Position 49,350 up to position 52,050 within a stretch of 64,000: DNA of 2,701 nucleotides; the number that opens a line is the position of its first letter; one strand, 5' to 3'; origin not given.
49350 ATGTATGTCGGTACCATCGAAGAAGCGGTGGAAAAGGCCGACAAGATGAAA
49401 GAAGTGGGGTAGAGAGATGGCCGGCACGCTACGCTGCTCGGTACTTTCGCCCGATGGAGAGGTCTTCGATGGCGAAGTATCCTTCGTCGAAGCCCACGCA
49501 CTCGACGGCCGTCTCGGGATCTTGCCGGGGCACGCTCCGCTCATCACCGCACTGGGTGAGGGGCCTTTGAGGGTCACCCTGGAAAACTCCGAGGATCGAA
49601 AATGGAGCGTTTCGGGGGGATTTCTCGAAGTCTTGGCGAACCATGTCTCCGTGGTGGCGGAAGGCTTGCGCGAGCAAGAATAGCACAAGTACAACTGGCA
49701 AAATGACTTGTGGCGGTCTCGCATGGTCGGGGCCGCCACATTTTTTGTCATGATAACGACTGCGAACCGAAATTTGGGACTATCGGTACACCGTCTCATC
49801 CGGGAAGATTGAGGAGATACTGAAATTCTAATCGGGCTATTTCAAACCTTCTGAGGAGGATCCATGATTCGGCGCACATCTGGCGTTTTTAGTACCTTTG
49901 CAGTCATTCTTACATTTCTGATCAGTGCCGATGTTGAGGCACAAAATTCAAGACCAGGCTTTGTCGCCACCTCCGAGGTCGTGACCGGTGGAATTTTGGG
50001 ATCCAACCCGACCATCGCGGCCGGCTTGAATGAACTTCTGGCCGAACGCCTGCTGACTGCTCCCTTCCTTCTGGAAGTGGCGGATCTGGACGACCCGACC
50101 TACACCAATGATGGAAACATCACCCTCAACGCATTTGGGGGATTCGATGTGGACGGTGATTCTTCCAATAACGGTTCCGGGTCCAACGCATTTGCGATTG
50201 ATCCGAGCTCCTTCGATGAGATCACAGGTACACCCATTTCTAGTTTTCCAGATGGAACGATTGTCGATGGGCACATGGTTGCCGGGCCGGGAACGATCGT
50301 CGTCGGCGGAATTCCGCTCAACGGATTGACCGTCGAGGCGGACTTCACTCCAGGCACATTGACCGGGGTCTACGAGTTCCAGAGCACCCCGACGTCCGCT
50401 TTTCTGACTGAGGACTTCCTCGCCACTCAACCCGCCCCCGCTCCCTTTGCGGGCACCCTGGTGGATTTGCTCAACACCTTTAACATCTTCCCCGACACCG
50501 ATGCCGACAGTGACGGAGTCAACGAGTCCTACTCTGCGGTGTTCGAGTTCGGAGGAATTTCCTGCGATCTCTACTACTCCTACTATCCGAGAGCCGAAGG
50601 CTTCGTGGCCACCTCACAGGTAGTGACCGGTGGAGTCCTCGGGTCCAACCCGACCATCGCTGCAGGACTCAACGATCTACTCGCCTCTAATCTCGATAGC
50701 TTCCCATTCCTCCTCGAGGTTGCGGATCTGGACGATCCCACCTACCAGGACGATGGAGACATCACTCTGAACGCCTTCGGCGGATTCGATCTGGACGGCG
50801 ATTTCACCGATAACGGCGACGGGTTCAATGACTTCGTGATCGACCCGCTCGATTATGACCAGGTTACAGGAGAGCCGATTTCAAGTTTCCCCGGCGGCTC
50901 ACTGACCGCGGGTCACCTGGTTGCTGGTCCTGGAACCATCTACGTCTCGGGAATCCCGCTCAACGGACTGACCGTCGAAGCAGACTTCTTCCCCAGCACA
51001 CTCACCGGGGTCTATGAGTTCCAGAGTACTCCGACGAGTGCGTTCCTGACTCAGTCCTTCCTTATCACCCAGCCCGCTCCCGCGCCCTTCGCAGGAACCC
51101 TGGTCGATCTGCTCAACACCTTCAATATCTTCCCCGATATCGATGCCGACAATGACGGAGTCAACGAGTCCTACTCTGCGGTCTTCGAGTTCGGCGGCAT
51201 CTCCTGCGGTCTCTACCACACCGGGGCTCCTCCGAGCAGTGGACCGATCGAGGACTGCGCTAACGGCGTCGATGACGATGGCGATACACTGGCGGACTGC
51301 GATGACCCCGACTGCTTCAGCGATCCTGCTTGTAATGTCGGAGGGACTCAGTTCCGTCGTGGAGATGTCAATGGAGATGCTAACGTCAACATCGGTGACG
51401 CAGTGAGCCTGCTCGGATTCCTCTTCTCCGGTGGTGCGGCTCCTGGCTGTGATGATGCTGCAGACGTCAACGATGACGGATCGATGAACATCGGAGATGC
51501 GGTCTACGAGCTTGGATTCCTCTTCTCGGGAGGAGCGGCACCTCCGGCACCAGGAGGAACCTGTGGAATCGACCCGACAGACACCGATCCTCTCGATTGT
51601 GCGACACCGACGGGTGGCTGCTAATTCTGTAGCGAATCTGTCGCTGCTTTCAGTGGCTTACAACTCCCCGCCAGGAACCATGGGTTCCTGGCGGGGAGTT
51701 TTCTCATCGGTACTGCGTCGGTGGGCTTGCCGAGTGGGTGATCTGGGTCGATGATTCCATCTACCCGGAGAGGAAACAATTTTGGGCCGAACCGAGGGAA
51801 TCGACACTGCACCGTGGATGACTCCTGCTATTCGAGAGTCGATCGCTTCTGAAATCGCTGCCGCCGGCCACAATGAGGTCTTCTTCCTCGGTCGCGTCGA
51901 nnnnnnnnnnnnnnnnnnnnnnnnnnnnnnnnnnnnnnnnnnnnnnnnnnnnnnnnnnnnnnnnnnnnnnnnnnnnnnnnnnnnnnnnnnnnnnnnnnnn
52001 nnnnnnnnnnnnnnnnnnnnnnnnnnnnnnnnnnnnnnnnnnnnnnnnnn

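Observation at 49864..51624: Probably abundant secreted protein built from an unrecognised 214-aa domain in tandem, with a dockerin-like anchor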

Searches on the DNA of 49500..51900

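Call 78: search_rna_families(source=window, start=49500, end=51900, threshold=evalue, max_evalue=1)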
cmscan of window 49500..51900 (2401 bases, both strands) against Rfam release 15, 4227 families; matches with E-value up to 1: 1.
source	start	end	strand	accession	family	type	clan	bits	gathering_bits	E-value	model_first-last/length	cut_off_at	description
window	50896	50973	-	RF01070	sucA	Cis-reg;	-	20.7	40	0.9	1-83/83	no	SucA RNA motif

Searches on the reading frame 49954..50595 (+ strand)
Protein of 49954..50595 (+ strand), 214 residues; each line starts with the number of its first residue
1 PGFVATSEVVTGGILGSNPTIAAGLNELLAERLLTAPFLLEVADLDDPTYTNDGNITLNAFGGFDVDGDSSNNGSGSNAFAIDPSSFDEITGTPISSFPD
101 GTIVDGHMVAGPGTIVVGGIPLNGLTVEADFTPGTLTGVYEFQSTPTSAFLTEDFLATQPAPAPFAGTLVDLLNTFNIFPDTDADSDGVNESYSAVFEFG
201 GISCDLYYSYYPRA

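Call 19: search_protein_representatives(protein=window:49954-50595:+)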
Query: 214 residues. Proteins with E-value up to 0.001 (for the whole library): 38; up to 1e-10: 6; up to 1e-30: 3. The best 38 are listed.
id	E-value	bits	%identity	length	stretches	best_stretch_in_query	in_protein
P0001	1.7e-235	792.8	89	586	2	1-214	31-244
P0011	2.0e-153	524.5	65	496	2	1-206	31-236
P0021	2.0e-49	184.6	40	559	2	2-202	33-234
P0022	7.0e-21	91.4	40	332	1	3-208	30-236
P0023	3.5e-19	85.8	34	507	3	10-204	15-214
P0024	5.3e-18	81.9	34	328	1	2-208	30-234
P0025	4.1e-10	56.1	36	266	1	21-129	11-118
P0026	4.9e-10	55.9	38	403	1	18-139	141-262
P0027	7.9e-10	55.2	47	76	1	77-140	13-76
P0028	2.8e-09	53.4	39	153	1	2-113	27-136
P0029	5.3e-09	52.5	36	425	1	18-139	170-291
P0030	6.7e-08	48.9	67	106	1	1-48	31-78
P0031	9.4e-08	48.4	35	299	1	20-137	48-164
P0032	1.0e-06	45.1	39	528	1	38-124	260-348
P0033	1.2e-06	44.8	35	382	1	30-207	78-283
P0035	2.8e-06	43.6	30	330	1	15-204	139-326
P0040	2.5e-05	40.5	34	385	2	12-125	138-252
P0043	4.5e-05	39.7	32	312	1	40-192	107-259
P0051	3.1e-04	36.9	32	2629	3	54-106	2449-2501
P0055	6.7e-04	35.8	39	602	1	39-117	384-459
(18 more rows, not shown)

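Call 23: search_protein_families(library=pfam, proteins=[P0021, P0023, P0026, P0029, P0032, P0035, P0040, P0043, P0051, P0055], max_evalue=0.1)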
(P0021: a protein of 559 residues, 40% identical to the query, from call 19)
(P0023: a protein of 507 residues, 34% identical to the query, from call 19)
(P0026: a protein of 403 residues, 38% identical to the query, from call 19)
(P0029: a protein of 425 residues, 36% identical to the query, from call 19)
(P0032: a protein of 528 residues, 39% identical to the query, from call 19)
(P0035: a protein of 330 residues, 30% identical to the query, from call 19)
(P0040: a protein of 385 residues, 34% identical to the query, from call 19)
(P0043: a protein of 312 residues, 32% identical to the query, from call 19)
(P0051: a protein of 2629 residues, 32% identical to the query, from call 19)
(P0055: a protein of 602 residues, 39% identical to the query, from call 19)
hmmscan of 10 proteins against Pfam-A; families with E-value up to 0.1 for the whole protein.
P0021 (559 aa): 1 family
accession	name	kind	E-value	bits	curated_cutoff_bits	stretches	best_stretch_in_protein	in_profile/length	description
PF08159.17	NUC153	-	0.0013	18.9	20.5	0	107-120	10-23/29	NUC153 domain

P0023 (507 aa): 0 families

P0026 (403 aa): 0 families

P0029 (425 aa): 0 families

P0032 (528 aa): 0 families

P0035 (330 aa): 1 family
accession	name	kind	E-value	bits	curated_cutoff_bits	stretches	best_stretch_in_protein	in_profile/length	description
PF24267.1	HVO_1552_C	-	0.071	13.8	27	0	2-69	12-66/98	HVO_1552, C-terminal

P0040 (385 aa): 0 families

P0043 (312 aa): 0 families

P0051 (2629 aa): 10 families
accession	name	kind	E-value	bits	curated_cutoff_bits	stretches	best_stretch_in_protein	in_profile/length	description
PF09136.16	Glucodextran_B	-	3.3e-68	226.1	27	9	2283-2368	1-81/83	Glucodextranase, domain B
PF19077.6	Big_13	-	3.7e-25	88.8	27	3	4-43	62-101/102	Bacterial Ig-like domain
PF17957.7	Big_7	-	2.3e-21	76.6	24.1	4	2283-2350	1-70/70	Bacterial Ig domain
PF15418.12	DUF4625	-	6.4e-07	30.2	27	0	1644-1681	93-130/131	Domain of unknown function (DUF4625)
PF13750.12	Big_3_3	-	6.6e-05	23.1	27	0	2059-2122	11-78/157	Bacterial Ig-like domain (group 3)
PF02494.22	HYR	-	0.00011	22.9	21.7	0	10-40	50-79/81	HYR domain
PF14347.11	DUF4399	-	0.0004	21.1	28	0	1545-1584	38-82/91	Domain of unknown function (DUF4399)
PF09829.14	DUF2057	-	0.0074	16.9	24.2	0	2245-2277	27-60/192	Uncharacterized protein conserved in bacteria (DUF2057)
PF10648.15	Gmad2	-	0.022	15.5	25.7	1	866-954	2-83/86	Immunoglobulin-like domain of bacterial spore germination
PF12733.13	Cadherin-like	-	0.067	14.1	24.2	0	2267-2367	11-85/89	Cadherin-like beta sandwich domain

P0055 (602 aa): 0 families

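Call 60: find_homologous_proteins(query=A4, max_evalue=0.001)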
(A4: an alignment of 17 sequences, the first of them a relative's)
Query A4 (17 sequences) (425 aa, profile of the alignment): 19 proteins with E <= 0.001 among 8000 candidates.
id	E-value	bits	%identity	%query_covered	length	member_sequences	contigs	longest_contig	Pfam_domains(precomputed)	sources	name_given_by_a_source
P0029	4.5e-121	423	100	100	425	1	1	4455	-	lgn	-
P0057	2.1e-110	388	38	93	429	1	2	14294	-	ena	-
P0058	3.2e-107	378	35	93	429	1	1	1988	-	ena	-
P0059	1.5e-106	375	39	86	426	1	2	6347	-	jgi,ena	-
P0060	3.8e-103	364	39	86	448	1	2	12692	-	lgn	-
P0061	1.4e-102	362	42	86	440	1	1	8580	-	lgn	-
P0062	6.4e-101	357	39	88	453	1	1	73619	-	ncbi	ncbi:MAG: hypothetical protein U1F43_30260 [Myxococcota bacterium]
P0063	1.7e-99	352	38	99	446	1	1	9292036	-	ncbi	-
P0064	3.7e-97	344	41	95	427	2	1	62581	-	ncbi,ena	-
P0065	5.4e-97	344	42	88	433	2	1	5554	-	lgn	-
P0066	1.1e-79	287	40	84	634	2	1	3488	-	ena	-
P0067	8.4e-63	231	32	65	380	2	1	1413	-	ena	-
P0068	4.7e-62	229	33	67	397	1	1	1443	-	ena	-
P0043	5.8e-52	196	26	34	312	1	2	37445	-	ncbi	-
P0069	5.4e-46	176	30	69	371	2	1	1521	-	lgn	-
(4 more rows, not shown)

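Call 63: find_encoding_contigs(protein=P0063, flank=7000, max_places=2)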
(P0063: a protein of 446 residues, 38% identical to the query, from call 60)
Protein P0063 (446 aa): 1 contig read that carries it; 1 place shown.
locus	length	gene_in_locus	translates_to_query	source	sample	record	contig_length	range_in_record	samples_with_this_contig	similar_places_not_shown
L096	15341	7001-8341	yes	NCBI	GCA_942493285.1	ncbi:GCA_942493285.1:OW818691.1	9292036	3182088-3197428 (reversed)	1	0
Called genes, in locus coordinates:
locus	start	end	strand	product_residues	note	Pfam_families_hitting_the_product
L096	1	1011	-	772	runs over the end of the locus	-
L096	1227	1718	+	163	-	PF22784:PTP-SAK (weak), PF00782:DSPc, PF22785:Tc-R-P (weak)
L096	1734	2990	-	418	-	-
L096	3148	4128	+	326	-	-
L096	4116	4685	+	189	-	-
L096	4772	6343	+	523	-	PF00149:Metallophos (faint)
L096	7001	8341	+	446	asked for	-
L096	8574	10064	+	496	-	-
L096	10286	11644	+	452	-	-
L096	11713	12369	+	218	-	PF13646:HEAT_2 (weak)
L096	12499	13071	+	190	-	PF00149:Metallophos (weak), PF12850:Metallophos_2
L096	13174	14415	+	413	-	PF03781:FGE-sulfatase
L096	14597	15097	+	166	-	PF00254:FKBP_C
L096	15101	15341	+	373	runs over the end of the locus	-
